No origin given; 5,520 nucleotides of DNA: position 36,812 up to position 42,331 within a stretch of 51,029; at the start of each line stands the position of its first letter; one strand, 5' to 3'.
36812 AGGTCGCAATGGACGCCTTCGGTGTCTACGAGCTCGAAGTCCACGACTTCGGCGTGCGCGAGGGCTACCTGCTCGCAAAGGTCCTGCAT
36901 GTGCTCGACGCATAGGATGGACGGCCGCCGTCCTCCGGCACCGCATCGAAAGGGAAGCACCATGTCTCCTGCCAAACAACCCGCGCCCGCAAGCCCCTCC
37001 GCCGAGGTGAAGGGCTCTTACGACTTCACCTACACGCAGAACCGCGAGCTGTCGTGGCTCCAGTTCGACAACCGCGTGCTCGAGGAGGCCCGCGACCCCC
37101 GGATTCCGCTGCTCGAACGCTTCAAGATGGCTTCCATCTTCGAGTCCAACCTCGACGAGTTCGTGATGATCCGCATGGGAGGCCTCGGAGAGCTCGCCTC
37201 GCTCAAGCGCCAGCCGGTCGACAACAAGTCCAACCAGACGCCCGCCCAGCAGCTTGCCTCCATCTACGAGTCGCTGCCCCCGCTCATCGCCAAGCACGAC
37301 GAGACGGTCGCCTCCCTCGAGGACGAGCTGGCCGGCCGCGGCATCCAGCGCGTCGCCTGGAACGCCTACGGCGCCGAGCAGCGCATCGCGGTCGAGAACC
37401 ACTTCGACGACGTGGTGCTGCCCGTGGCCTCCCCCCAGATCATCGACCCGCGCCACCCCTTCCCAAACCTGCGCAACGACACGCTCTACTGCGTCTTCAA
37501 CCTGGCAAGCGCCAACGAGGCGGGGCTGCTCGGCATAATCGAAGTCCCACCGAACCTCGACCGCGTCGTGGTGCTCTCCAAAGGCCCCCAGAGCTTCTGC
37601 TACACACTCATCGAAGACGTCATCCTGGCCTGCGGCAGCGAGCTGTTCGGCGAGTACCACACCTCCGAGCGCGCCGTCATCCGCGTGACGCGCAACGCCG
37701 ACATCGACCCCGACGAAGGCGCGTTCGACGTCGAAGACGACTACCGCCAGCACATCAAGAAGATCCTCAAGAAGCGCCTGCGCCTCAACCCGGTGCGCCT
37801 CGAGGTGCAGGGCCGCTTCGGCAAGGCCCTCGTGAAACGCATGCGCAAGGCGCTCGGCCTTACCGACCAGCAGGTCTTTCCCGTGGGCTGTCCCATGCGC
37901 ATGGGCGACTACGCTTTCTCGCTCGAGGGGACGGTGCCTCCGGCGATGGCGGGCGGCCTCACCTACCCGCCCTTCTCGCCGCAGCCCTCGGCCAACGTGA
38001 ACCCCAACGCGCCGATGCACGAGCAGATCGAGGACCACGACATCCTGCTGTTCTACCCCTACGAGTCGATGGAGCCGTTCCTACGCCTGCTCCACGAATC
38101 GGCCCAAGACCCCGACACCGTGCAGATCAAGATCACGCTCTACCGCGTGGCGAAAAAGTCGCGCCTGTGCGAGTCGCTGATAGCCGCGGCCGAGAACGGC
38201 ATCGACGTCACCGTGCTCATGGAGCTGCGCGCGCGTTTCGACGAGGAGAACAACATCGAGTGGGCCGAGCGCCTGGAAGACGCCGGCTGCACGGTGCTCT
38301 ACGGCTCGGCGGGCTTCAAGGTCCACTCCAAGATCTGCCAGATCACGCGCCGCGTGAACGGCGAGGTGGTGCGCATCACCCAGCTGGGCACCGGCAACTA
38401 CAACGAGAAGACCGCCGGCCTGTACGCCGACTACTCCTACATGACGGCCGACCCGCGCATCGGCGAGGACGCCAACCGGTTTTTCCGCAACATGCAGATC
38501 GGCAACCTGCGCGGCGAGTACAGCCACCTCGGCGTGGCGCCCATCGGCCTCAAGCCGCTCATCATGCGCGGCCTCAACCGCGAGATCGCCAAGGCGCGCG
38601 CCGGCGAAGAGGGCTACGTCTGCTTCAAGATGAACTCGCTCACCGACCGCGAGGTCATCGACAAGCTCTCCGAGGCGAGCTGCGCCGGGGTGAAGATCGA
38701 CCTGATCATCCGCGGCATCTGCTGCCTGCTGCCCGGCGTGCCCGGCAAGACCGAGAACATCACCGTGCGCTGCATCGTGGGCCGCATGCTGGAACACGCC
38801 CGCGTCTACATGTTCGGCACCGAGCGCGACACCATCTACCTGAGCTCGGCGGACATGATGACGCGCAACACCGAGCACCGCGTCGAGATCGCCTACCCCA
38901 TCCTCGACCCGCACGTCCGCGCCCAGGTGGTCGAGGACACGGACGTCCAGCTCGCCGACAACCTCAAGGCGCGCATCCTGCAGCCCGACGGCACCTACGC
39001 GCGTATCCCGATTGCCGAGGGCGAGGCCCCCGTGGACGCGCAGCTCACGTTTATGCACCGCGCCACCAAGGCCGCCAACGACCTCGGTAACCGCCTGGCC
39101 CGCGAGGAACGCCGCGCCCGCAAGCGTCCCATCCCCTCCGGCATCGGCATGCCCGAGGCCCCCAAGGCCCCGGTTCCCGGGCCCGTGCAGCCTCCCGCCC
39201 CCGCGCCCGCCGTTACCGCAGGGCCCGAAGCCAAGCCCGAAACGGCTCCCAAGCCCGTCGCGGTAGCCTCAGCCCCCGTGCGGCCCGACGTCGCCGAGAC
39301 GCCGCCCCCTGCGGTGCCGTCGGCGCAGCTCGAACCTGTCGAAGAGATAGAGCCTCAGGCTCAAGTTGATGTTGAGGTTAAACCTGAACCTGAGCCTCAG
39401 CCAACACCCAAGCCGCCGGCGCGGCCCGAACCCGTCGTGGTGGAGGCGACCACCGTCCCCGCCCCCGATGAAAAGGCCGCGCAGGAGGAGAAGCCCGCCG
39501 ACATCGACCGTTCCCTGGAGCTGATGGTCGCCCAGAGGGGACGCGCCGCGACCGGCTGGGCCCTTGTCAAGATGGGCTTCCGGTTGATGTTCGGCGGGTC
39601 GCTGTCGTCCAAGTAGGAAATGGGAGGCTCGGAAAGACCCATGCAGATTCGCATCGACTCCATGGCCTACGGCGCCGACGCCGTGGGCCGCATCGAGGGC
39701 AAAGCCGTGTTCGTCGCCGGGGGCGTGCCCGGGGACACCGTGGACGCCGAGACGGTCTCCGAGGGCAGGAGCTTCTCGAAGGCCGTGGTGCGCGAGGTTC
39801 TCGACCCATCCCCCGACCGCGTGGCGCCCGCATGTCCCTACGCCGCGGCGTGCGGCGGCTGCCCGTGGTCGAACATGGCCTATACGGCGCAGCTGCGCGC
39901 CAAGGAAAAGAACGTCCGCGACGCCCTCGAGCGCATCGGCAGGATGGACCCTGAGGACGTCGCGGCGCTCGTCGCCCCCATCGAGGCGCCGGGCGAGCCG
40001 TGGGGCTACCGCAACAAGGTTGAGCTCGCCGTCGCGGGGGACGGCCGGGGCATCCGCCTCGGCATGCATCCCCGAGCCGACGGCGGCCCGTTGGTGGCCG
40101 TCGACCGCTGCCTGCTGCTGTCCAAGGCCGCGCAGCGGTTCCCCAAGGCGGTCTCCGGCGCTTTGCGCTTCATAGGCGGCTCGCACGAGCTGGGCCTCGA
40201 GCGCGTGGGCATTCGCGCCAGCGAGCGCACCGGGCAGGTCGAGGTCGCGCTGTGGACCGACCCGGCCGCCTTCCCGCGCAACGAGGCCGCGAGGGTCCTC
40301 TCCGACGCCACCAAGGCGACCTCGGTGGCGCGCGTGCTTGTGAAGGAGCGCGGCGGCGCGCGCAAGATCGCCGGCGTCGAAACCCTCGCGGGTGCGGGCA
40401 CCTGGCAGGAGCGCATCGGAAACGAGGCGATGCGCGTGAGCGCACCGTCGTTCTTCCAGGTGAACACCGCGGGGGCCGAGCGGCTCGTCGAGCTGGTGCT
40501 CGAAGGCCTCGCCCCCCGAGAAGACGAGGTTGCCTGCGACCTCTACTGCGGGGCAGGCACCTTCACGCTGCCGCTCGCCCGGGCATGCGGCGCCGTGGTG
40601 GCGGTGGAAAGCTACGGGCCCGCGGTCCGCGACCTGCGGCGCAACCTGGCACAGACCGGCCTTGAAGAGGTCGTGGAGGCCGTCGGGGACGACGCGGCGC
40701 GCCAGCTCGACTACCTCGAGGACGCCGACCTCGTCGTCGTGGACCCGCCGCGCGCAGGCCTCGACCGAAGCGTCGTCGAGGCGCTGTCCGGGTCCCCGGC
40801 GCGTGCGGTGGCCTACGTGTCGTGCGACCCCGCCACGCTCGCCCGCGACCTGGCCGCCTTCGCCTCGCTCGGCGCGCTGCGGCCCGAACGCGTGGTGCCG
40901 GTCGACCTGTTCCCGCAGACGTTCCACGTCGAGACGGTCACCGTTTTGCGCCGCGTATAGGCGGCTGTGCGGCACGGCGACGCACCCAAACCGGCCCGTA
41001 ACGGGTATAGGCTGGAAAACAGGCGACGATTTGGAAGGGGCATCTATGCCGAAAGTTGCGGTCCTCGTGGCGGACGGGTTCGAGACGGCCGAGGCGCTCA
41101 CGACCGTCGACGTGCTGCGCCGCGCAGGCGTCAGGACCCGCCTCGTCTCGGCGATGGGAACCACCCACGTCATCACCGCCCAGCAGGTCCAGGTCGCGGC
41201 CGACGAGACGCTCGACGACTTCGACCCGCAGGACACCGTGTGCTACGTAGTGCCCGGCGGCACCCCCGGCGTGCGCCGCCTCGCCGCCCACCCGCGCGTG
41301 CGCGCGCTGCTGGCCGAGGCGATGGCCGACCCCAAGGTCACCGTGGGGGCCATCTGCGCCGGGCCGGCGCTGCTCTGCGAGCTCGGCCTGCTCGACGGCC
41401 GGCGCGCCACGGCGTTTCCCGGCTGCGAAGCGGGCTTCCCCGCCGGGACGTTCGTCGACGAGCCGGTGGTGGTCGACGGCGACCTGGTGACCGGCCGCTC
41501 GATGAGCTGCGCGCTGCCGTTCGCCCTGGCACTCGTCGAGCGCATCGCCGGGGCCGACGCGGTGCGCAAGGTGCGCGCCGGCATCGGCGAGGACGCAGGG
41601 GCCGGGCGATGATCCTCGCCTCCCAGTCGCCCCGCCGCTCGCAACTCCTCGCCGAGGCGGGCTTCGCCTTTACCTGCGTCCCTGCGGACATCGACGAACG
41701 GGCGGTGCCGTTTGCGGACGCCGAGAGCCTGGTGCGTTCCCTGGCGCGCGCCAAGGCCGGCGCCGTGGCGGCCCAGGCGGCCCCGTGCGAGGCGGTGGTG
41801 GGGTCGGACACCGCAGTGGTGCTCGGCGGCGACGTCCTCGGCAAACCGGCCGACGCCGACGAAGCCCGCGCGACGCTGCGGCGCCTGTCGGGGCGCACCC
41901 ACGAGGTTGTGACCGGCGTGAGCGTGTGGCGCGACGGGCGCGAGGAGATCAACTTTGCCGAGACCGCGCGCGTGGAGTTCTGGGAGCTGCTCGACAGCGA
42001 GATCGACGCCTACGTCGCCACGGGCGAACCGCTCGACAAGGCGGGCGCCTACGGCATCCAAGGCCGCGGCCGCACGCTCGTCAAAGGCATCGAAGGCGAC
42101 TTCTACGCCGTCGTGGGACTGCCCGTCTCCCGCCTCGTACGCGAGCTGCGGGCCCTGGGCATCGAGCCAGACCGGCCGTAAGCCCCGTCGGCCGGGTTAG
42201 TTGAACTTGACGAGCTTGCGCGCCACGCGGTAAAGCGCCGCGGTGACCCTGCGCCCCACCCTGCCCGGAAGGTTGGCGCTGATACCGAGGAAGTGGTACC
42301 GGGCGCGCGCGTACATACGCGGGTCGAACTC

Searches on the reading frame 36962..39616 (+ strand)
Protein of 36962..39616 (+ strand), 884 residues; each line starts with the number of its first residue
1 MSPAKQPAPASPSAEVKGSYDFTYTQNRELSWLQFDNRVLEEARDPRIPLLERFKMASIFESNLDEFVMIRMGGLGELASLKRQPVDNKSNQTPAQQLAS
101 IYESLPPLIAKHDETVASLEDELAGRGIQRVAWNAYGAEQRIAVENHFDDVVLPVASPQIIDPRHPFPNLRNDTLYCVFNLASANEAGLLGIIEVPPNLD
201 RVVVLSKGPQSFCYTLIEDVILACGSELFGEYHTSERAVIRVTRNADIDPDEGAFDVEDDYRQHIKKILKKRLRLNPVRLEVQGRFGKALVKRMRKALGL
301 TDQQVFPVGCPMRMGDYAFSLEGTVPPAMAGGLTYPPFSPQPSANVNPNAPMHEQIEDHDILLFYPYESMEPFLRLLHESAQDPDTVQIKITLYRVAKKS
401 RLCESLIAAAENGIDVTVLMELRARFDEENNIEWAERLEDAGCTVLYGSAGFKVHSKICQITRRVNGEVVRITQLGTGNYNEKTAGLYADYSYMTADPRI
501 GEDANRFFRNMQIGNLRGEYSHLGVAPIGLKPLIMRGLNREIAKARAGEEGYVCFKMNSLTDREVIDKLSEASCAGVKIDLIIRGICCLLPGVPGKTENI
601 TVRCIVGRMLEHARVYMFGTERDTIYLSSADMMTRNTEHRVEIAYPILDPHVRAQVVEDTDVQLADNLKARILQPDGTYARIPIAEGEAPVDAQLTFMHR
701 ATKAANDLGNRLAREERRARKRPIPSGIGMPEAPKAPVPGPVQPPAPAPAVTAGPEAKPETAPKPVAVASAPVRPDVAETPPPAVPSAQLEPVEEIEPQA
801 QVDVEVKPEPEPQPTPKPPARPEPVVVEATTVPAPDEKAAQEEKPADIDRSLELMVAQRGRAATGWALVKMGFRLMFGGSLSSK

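Call 77: search_protein_families(library=pfam, proteins=[window:36962-39616:+], max_evalue=0.00001)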
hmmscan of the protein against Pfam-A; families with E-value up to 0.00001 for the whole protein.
window:36962-39616:+ (884 aa): 5 families
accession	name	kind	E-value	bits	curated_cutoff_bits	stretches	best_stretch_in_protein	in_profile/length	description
PF17941.7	PP_kinase_C_1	-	2.1e-64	216.6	25.7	1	352-512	2-162/167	Polyphosphate kinase C-terminal domain 1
PF13090.12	PP_kinase_C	-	9.5e-59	198.1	25.8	1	523-694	1-172/172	Polyphosphate kinase C-terminal domain 2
PF02503.22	PP_kinase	-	5.2e-45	153.8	31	1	139-317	1-180/183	Polyphosphate kinase middle domain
PF13089.11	PP_kinase_N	-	1.1e-28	100.1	23.8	1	26-129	2-105/107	Polyphosphate kinase N-terminal domain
PF13091.12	PLDc_2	-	1.1e-11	45.2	27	0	388-511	11-131/132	PLD-like domain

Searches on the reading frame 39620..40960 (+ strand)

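Call 78: search_protein_families(library=pfam, proteins=[window:39620-40960:+], max_evalue=0.00001)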
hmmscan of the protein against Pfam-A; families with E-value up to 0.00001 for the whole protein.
window:39620-40960:+ (446 aa): 4 families
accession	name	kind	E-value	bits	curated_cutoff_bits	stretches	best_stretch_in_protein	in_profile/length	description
PF05958.17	tRNA_U5-meth_tr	-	5.6e-19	68.8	23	1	272-445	173-356/357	tRNA (Uracil-5-)-methyltransferase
PF03602.21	Cons_hypoth95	-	2.2e-07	31.2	24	1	304-379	44-124/182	Conserved hypothetical protein 95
PF02475.24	TRM5-TYW2_MTfase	-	7.8e-06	26.4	28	0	300-376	35-112/164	TRM5/TYW2 methyltransferase domain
PF05175.20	MTS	-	9.1e-06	25.9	23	0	291-377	21-107/170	Methyltransferase small domain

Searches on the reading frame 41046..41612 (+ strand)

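Call 78: search_protein_families(library=pfam, proteins=[window:41046-41612:+], max_evalue=0.00001)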
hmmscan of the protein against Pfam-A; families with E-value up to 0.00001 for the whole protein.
window:41046-41612:+ (188 aa): 1 family
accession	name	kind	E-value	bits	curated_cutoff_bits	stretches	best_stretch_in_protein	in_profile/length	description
PF01965.30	DJ-1_PfpI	-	5.2e-36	124.4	26.6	1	3-165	2-164/165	DJ-1/PfpI family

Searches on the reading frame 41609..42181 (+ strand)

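Call 78: search_protein_families(library=pfam, proteins=[window:41609-42181:+], max_evalue=0.00001)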
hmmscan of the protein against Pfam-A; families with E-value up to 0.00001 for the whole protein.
window:41609-42181:+ (190 aa): 1 family
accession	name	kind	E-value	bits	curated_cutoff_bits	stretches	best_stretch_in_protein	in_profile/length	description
PF02545.19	Maf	-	8e-63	211.9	27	1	1-182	2-186/187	Maf-like protein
